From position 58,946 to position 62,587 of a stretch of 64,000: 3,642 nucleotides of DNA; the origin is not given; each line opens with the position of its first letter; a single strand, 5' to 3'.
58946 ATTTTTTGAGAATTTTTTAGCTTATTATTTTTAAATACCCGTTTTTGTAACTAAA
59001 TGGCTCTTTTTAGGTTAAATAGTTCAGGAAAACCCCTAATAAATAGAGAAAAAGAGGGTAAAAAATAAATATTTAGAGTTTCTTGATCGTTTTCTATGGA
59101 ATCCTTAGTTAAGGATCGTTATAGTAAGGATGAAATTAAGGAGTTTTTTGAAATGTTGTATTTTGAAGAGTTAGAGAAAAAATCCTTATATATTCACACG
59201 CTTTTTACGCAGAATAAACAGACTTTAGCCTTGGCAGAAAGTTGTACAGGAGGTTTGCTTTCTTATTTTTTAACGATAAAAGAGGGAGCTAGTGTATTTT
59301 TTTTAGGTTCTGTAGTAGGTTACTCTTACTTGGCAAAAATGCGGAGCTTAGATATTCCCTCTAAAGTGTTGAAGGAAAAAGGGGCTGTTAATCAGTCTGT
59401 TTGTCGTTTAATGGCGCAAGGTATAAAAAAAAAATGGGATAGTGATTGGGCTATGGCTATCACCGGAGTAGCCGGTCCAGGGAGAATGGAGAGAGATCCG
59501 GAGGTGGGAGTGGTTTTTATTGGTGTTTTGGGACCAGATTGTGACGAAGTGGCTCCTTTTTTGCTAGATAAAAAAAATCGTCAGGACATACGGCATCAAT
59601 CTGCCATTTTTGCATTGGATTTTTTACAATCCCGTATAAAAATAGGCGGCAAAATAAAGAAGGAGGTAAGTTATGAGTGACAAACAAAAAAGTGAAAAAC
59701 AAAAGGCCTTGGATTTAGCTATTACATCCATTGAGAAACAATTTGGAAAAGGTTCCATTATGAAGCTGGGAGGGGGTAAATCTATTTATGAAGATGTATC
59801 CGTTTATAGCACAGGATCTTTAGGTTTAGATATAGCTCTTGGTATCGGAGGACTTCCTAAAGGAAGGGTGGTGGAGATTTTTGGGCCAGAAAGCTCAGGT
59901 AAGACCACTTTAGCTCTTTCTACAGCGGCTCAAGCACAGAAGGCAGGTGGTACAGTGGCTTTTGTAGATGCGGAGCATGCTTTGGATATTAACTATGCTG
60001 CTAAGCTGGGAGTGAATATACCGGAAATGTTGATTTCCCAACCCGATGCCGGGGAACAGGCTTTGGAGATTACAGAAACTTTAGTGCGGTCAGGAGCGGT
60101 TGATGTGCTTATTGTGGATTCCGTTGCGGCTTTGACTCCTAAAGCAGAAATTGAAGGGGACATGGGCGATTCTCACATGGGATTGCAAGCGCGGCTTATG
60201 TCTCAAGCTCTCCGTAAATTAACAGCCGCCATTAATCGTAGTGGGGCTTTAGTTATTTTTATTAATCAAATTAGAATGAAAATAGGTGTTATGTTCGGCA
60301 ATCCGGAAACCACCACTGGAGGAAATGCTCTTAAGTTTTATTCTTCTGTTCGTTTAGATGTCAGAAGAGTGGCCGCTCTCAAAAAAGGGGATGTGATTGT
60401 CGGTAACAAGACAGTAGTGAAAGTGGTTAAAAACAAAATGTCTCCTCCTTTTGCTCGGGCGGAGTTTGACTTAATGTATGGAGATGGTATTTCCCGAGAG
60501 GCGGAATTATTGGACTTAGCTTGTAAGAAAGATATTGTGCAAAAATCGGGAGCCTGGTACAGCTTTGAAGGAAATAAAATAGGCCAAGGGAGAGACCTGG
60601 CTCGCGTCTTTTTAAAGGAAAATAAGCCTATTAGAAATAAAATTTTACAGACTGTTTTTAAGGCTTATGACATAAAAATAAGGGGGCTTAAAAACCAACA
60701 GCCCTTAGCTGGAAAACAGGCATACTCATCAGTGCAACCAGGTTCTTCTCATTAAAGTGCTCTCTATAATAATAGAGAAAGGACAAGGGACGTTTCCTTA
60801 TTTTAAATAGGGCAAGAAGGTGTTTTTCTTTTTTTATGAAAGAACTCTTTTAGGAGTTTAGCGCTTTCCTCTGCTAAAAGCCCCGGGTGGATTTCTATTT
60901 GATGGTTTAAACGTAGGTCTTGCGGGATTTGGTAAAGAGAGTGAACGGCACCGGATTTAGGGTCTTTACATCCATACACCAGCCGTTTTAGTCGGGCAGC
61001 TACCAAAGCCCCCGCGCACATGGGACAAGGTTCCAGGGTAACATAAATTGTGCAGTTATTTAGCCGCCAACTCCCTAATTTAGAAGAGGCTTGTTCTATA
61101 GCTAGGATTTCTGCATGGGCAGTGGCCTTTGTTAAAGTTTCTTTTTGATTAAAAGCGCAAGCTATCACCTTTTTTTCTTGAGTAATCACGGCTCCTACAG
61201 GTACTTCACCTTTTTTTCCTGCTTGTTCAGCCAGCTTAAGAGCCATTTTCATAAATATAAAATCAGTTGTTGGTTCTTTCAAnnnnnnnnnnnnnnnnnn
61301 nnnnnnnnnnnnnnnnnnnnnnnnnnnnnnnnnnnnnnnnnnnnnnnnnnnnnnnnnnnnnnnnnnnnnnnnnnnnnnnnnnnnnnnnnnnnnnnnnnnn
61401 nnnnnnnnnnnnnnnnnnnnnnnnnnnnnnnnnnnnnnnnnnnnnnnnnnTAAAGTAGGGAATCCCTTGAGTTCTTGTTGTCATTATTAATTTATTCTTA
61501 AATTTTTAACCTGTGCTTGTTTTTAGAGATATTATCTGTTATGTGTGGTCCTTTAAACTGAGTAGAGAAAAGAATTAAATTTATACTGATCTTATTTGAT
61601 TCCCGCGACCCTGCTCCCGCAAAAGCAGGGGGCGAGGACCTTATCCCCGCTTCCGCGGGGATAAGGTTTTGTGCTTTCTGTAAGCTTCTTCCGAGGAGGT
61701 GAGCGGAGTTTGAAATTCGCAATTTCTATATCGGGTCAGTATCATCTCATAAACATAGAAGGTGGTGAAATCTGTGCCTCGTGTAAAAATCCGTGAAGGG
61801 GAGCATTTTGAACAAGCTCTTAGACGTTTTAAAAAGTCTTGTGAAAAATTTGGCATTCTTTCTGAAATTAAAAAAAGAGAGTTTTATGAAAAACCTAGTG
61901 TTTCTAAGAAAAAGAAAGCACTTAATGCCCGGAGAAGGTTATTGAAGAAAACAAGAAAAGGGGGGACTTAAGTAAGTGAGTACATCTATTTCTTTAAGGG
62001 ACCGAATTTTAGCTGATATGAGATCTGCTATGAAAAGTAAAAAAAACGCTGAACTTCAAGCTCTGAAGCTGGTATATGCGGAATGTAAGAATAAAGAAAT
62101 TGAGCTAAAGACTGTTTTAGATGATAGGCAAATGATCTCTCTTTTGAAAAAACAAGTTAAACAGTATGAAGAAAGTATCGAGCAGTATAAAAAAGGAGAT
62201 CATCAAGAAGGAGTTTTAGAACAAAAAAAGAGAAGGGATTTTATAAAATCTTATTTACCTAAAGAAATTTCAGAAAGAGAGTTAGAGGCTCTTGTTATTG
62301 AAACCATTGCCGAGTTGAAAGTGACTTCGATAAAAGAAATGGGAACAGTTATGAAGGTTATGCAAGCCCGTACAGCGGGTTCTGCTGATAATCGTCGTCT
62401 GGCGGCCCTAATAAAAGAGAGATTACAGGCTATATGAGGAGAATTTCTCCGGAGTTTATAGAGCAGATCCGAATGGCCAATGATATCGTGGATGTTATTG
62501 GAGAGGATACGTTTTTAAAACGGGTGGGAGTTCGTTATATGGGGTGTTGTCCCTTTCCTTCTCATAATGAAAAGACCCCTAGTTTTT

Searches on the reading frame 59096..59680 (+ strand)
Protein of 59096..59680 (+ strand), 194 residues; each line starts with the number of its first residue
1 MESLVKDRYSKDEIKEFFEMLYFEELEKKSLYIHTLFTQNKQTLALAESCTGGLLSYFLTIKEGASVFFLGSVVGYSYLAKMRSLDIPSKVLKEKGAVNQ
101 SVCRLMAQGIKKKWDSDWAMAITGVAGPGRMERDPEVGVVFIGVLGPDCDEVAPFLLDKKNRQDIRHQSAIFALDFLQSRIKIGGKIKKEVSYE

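Call 13: search_protein_families(library=pfam, proteins=[window:59096-59680:+])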
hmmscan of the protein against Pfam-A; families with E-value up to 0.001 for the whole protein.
window:59096-59680:+ (194 aa): 1 family
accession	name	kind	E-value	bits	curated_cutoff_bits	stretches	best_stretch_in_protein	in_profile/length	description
PF02464.23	CinA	-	5.7e-42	143.4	23.5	1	33-179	8-153/155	Competence-damaged protein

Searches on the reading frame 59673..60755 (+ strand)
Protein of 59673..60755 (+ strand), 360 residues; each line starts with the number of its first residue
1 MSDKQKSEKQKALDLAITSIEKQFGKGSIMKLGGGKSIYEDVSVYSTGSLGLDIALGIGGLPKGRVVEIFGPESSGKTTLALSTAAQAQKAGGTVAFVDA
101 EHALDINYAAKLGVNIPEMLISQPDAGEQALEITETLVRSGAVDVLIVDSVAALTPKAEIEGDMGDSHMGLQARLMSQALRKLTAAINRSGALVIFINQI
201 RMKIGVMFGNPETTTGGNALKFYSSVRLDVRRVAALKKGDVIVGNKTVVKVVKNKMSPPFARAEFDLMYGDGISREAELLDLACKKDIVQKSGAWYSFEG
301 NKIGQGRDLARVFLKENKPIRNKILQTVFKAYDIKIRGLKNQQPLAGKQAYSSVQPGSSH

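Call 13: search_protein_families(library=pfam, proteins=[window:59673-60755:+])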
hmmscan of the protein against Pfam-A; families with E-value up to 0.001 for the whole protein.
window:59673-60755:+ (360 aa): 6 families
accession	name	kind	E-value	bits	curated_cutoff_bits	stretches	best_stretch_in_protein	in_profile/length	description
PF00154.27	RecA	-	9.9e-136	451.7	27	1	11-274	1-262/262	recA bacterial DNA recombination protein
PF21096.2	RecA_C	-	1.1e-19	70.7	27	1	278-332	2-56/57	RecA C-terminal domain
PF08423.17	Rad51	-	3.3e-08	33.6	22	1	45-233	8-212/244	Rad51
PF06745.19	ATPase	-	5.8e-07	29.6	26.6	1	46-202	2-166/231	KaiC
PF01637.24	ATPase_2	-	4.5e-05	23.8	33.2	1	66-198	22-117/225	ATPase domain predominantly from Archaea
PF13191.12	AAA_16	-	0.00094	20.2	32.6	0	64-199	24-140/167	AAA ATPase domain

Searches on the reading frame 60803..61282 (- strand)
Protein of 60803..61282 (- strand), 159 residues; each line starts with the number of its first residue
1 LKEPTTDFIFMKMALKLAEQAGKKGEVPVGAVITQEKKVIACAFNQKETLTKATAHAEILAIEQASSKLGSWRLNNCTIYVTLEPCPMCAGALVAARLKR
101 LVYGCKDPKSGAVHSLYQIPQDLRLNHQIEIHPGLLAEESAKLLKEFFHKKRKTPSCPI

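Call 13: search_protein_families(library=pfam, proteins=[window:60803-61282:-])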
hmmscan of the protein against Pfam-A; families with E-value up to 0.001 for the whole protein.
window:60803-61282:- (159 aa): 6 families
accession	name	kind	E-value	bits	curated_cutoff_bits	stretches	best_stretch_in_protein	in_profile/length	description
PF14437.12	MafB19-deam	-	6.4e-44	149.7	27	1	7-152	3-142/142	MafB19-like deaminase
PF00383.29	dCMP_cyt_deam_1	-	1.8e-30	105.3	25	1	9-105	6-102/102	Cytidine and deoxycytidylate deaminase zinc-binding region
PF14439.12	Bd3614-deam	-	1.8e-05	25.1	38.5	1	31-108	13-93/113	Bd3614-like deaminase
PF18750.7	SNAD4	-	7.8e-05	23.2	27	1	47-95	28-73/130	Secreted Novel AID/APOBEC-like Deaminase 4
PF18771.7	APOBEC3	-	0.00012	22.6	27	1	51-95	27-72/137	APOBEC3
PF18772.7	APOBEC2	-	0.00032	21.2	26.8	1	47-95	46-91/175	APOBEC2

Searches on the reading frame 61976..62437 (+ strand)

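Call 13: search_protein_families(library=pfam, proteins=[window:61976-62437:+])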
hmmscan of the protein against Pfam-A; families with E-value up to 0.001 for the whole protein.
window:61976-62437:+ (153 aa): 1 family
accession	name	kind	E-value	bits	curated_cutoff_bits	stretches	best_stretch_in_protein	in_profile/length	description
PF09424.15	YqeY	-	5.1e-34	117.9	27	1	9-150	2-143/143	Yqey-like protein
